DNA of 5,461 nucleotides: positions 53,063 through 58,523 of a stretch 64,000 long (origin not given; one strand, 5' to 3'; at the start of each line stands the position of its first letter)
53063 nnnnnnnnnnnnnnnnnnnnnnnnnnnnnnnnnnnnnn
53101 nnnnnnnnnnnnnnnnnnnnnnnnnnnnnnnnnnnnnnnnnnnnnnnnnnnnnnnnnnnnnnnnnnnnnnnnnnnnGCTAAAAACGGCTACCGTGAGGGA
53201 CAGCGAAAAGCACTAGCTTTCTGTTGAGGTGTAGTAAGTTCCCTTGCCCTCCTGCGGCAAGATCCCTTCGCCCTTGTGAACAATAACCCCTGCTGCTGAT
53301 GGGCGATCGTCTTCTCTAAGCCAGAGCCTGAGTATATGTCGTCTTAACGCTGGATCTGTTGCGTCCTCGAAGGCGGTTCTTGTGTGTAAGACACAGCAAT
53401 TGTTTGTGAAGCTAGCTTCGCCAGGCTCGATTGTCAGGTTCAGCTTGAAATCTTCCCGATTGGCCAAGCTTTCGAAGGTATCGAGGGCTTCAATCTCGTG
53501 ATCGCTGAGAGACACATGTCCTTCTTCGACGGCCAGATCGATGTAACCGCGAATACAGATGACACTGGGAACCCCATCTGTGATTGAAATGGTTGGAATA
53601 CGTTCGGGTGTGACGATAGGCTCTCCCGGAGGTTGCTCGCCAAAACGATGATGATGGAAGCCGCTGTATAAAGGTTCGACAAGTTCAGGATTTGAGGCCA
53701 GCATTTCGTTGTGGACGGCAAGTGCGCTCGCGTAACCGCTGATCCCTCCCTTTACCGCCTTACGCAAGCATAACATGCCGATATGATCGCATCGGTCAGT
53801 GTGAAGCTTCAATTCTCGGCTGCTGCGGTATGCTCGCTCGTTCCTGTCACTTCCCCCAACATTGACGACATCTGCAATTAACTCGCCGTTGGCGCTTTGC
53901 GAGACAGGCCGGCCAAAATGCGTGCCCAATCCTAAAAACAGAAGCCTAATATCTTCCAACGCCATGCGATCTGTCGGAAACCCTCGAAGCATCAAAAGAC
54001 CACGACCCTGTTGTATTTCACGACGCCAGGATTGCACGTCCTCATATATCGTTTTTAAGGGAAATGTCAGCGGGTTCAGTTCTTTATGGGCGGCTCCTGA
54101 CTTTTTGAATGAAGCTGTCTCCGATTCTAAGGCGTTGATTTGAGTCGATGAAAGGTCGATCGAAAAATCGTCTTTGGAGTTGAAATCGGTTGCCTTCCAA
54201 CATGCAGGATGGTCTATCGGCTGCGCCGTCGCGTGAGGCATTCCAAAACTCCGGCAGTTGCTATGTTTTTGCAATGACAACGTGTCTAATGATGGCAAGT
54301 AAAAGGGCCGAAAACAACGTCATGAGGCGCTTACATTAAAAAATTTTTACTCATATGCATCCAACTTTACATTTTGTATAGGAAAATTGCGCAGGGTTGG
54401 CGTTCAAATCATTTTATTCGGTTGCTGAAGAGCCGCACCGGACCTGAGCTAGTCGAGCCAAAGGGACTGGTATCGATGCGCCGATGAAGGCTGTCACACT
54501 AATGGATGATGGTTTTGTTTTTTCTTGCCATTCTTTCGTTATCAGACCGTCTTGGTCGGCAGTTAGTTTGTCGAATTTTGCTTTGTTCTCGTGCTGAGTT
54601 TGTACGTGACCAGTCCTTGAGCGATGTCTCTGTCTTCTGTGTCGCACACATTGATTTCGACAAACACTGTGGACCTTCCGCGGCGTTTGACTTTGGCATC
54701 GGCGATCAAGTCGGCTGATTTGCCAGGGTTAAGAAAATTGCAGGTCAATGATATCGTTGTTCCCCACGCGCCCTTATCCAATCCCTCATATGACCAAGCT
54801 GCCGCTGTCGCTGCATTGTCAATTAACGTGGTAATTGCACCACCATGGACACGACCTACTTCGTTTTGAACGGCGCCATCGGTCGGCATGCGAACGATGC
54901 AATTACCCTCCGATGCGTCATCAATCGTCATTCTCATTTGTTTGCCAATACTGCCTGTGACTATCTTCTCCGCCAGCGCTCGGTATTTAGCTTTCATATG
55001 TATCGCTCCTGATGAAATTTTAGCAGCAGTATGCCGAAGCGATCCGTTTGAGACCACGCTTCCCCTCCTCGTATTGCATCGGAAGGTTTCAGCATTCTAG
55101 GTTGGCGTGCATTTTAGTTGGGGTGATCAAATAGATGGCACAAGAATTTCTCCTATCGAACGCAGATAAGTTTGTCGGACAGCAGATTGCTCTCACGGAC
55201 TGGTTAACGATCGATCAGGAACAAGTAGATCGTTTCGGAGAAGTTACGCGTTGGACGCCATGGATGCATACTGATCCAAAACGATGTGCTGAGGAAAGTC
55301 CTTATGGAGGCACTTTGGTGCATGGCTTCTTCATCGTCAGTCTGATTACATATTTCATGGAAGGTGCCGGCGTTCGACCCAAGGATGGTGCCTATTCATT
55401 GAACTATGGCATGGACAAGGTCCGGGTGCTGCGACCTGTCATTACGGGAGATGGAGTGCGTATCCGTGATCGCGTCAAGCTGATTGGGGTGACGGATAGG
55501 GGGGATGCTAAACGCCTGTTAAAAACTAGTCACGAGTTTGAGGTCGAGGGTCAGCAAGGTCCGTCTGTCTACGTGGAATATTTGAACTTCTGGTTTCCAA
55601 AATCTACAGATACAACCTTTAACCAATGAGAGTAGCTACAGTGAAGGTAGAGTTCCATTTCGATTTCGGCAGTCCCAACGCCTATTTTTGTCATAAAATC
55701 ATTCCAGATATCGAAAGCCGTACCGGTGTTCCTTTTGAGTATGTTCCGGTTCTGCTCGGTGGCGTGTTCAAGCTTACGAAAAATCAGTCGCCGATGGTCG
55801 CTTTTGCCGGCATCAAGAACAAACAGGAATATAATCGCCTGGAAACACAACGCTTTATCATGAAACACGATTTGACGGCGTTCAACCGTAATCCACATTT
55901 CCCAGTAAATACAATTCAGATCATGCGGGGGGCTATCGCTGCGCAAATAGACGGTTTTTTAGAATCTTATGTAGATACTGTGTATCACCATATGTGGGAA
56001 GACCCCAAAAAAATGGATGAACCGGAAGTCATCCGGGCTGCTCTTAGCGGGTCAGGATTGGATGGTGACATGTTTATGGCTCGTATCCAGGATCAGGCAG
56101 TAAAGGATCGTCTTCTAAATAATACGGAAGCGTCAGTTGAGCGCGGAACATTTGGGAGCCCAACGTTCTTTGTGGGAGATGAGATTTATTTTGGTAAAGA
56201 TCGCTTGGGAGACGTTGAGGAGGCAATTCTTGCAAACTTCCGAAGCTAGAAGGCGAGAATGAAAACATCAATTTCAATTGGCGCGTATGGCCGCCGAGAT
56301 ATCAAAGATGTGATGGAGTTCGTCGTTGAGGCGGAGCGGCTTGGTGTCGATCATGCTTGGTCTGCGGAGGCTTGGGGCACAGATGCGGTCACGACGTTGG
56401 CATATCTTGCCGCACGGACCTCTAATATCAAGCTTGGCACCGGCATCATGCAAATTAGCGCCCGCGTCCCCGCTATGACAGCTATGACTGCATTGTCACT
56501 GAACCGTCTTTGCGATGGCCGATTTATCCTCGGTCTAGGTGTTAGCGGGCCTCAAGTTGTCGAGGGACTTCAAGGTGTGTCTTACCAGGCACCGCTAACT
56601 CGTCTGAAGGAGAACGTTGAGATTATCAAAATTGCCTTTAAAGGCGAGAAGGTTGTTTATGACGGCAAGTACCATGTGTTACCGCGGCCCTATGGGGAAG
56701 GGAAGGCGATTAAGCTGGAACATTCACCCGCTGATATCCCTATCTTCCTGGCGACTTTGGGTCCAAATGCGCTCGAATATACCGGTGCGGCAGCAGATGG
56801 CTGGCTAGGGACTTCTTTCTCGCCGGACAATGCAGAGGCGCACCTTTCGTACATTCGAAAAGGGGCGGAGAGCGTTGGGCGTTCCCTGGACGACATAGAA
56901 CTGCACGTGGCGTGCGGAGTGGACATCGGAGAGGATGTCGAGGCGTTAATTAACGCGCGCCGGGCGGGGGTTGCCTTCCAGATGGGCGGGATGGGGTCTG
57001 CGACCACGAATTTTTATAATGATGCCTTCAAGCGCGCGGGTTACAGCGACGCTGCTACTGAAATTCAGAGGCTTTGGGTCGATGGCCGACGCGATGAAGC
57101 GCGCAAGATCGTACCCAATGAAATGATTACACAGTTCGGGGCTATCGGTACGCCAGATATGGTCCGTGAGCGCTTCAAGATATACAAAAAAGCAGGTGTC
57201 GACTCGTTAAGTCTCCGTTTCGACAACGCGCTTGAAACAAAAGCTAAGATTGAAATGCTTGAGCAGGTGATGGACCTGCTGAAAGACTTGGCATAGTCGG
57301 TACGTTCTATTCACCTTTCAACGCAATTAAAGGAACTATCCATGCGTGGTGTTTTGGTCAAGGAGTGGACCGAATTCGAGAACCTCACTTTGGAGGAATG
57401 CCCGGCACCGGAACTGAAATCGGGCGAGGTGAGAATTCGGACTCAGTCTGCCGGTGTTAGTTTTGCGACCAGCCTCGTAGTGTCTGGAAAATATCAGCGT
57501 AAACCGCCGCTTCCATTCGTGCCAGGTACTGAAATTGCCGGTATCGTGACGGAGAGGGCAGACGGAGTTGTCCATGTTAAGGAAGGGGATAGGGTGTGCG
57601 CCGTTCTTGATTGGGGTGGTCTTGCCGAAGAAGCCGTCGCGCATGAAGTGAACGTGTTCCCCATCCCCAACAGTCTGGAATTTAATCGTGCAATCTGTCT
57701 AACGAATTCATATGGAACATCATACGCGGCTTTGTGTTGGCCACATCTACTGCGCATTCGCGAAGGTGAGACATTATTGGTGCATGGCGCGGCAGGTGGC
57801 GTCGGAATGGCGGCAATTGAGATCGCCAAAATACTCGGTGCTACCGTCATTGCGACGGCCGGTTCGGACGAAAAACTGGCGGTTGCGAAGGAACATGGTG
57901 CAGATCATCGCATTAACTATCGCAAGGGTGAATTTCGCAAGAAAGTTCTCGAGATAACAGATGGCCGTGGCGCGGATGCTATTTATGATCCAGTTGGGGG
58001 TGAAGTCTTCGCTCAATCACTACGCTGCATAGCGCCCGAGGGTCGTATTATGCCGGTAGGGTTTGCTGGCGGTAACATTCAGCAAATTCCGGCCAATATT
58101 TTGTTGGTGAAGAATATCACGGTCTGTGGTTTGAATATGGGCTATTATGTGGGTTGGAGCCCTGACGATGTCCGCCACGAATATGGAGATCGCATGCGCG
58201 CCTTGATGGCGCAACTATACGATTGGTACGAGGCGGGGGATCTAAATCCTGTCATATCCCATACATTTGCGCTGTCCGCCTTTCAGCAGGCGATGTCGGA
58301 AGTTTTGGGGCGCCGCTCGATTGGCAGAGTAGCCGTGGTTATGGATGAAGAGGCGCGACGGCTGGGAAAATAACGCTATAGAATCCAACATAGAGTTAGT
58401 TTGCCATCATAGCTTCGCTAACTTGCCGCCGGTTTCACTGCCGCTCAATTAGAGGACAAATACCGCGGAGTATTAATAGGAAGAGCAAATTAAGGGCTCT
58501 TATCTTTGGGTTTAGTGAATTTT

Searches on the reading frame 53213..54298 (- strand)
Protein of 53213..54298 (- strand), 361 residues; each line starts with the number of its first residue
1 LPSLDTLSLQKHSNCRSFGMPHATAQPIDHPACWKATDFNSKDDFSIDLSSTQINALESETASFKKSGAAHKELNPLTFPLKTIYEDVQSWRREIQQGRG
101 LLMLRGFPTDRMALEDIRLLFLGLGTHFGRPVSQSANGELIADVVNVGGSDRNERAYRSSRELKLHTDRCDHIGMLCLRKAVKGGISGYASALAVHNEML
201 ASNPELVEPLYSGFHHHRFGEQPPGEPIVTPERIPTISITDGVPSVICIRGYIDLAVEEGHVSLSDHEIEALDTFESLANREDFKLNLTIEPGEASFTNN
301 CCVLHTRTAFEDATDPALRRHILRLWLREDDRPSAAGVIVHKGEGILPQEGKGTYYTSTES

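Call 9: search_protein_families(library=ncbifam, proteins=[window:53213-54298:-], max_evalue=0.00001)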
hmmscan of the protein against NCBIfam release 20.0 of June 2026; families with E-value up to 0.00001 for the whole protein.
window:53213-54298:- (361 aa): 3 families
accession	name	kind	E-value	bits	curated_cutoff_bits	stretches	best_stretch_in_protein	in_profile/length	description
NF041363.1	GntD_guanitoxin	equivalog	1.4e-07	31.1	345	0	124-181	106-167/341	guanitoxin biosynthesis L-enduracididine beta-hydroxylase GntD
TIGR02409.1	carnitine_bodg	equivalog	3.3e-07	29.7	414.75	1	151-314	176-342/366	gamma-butyrobetaine dioxygenase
TIGR03946.1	viomycin_VioC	equivalog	2.2e-06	27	418.6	0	254-317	241-305/333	arginine beta-hydroxylase, Fe(II)/alpha-ketoglutarate-dependent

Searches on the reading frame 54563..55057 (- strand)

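Call 9: search_protein_families(library=ncbifam, proteins=[window:54563-55057:-], max_evalue=0.00001)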
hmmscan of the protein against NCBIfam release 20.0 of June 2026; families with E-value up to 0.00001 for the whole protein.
window:54563-55057:- (164 aa): 4 families
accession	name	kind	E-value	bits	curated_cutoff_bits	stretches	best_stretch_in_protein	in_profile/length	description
TIGR00369.1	unchar_dom_1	domain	7.3e-19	68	36.6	1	42-151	7-114/117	hotdog fold thioesterase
NF008675.0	PRK11688.1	equivalog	6.6e-08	32.5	107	1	68-153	58-154/156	thioesterase family protein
TIGR02286.1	PaaD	equivalog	7e-08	32.7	118.9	1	42-146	5-105/114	hydroxyphenylacetyl-CoA thioesterase PaaI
NF047425.1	MenI_Listeria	exception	4.6e-07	29.6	185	1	37-151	3-115/122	1,4-dihydroxy-2-naphthoyl-CoA hydrolase MenI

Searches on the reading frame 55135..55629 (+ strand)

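Call 9: search_protein_families(library=ncbifam, proteins=[window:55135-55629:+], max_evalue=0.00001)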
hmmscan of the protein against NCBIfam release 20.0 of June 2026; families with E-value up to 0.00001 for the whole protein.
window:55135-55629:+ (164 aa): 1 family
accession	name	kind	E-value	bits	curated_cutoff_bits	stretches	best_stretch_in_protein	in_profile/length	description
TIGR02278.1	PaaN-DH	equivalog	4.2e-12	45.1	562.8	1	12-126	528-637/664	phenylacetic acid degradation bifunctional protein PaaZ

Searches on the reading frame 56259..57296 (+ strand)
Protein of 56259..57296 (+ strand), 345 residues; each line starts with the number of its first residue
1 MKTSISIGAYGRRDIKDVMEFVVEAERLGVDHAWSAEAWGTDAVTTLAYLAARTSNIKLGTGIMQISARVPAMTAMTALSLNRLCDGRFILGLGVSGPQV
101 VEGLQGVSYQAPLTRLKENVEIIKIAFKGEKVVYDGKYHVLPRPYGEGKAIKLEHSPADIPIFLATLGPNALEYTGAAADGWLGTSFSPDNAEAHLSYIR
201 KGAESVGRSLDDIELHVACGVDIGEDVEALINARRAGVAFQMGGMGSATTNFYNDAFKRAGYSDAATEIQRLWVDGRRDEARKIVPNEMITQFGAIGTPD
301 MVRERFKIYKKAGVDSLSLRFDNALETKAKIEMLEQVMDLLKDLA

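Call 9: search_protein_families(library=ncbifam, proteins=[window:56259-57296:+], max_evalue=0.00001)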
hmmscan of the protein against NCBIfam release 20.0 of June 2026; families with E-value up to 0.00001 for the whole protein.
window:56259-57296:+ (345 aa): 24 families
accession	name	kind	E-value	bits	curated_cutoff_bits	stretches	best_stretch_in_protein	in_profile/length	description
TIGR03559.1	F420_Rv3520c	subfamily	6.8e-93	311.3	335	1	10-319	8-324/325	LLM class F420-dependent oxidoreductase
TIGR04024.1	F420_NP1902A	hypoth_equivalog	3.6e-73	246.2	345.4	1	5-336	4-327/330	TIGR04024 family LLM class F420-dependent oxidoreductase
TIGR03555.1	F420_mer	equivalog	6.8e-43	147.3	348.7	1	14-316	10-301/325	5,10-methylenetetrahydromethanopterin reductase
NF002619.0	PRK02271.1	equivalog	2.6e-42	145.3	276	1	12-317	10-303/329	5,10-methylenetetrahydromethanopterin reductase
TIGR03841.1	F420_Rv3093c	subfamily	2.3e-41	142.2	213.65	1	10-317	4-292/298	LLM class F420-dependent oxidoreductase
TIGR03617.1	F420_MSMEG_2256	subfamily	4.1e-33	114.6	278.15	1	24-334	3-313/318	TIGR03617 family F420-dependent LLM class oxidoreductase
TIGR03564.1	F420_MSMEG_4879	subfamily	1.2e-32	113.6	234.25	1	22-228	5-205/265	TIGR03564 family F420-dependent LLM class oxidoreductase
TIGR03857.1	F420_MSMEG_2249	hypoth_equivalog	1.5e-30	106.5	218.4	1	15-318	13-320/329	TIGR03857 family LLM class F420-dependent oxidoreductase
TIGR03619.1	F420_Rv2161c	subfamily_domain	1.5e-25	90.2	166.9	1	37-238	38-240/247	TIGR03619 family F420-dependent LLM class oxidoreductase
TIGR03842.1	F420_CPS_4043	hypoth_equivalog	3.8e-21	75.5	295.45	1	16-323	13-311/329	TIGR03842 family LLM class F420-dependent oxidoreductase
TIGR03854.1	F420_MSMEG_3544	hypoth_equivalog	1.8e-19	70.2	295.6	1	17-236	14-234/290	TIGR03854 family LLM class F420-dependent oxidoreductase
TIGR03560.1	F420_Rv1855c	subfamily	8e-19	68.3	231.4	1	37-215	40-224/227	TIGR03560 family F420-dependent LLM class oxidoreductase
TIGR03620.1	F420_MSMEG_4141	subfamily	9.4e-17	61.3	219.8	1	14-337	16-276/280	TIGR03620 family F420-dependent LLM class oxidoreductase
TIGR03554.1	F420_G6P_DH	equivalog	1.7e-16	60.2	420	1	17-235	17-245/331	glucose-6-phosphate dehydrogenase (coenzyme-F420)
TIGR03571.1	lucif_BA3436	subfamily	1.9e-14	53.7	303.9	1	42-238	68-256/304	TIGR03571 family LLM class oxidoreductase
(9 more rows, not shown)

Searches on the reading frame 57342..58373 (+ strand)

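Call 9: search_protein_families(library=ncbifam, proteins=[window:57342-58373:+], max_evalue=0.00001)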
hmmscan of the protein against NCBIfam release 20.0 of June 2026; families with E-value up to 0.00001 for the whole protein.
window:57342-58373:+ (343 aa): 25 families
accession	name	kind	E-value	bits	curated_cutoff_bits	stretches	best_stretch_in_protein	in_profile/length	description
TIGR02824.1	quinone_pig3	subfamily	4.8e-69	232.8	296.8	1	1-332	1-323/325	putative NAD(P)H quinone oxidoreductase, PIG3 family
NF008024.0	PRK10754.1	subfamily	2.9e-38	131.7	348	1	21-257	22-256/327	NADPH:quinone reductase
NF010344.0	PRK13771.1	subfamily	3.4e-36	124.9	349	2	92-333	116-332/334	putative alcohol dehydrogenase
NF041183.1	Pks2_ls1_myc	equivalog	2e-28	97.9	2400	1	27-278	1432-1681/2086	sulfolipid-1 biosynthesis phthioceranic/hydroxyphthioceranic acid synthase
NF041172.1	AcrlCoa_red_Thmprot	equivalog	1.5e-27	96.5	500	2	103-332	127-332/334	acryloyl-CoA reductase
TIGR02823.1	oxido_YhdH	subfamily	1.1e-25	90.2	297.25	1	6-332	5-322/324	acrylyl-CoA reductase family protein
TIGR01751.1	crot-CoA-red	equivalog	2.3e-23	82.6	378.55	1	91-336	139-389/398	crotonyl-CoA carboxylase/reductase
TIGR03989.1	Rxyl_3153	subfamily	7e-23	81.5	440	2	92-254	139-301/370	NDMA-dependent alcohol dehydrogenase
TIGR00692.1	tdh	equivalog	9.4e-22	77.5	458.35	1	92-321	117-328/340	L-threonine 3-dehydrogenase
NF006940.0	PRK09422.1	equivalog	1.3e-21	77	344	1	92-263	115-282/338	alcohol dehydrogenase AdhP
NF051456.1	acrylyl_AcuI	equivalog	4.6e-21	75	440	1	1-266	1-268/325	acrylyl-CoA reductase (NADPH)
NF003808.0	PRK05396.1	equivalog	8e-21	74.3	380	1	92-322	119-329/341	L-threonine 3-dehydrogenase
TIGR03451.1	mycoS_dep_FDH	equivalog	9.5e-20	70.7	512.9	1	138-242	173-278/358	S-(hydroxymethyl)mycothiol dehydrogenase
NF058644.1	CurcmRedCuraProt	equivalog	8.6e-19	67.8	440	1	13-334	16-333/336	NADPH-dependent curcumin/dihydrocurcumin reductase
NF041097.1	keto_inos_dh_IolM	equivalog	4e-18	65.2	450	1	138-246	203-317/389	scyllo-inosose 3-dehydrogenase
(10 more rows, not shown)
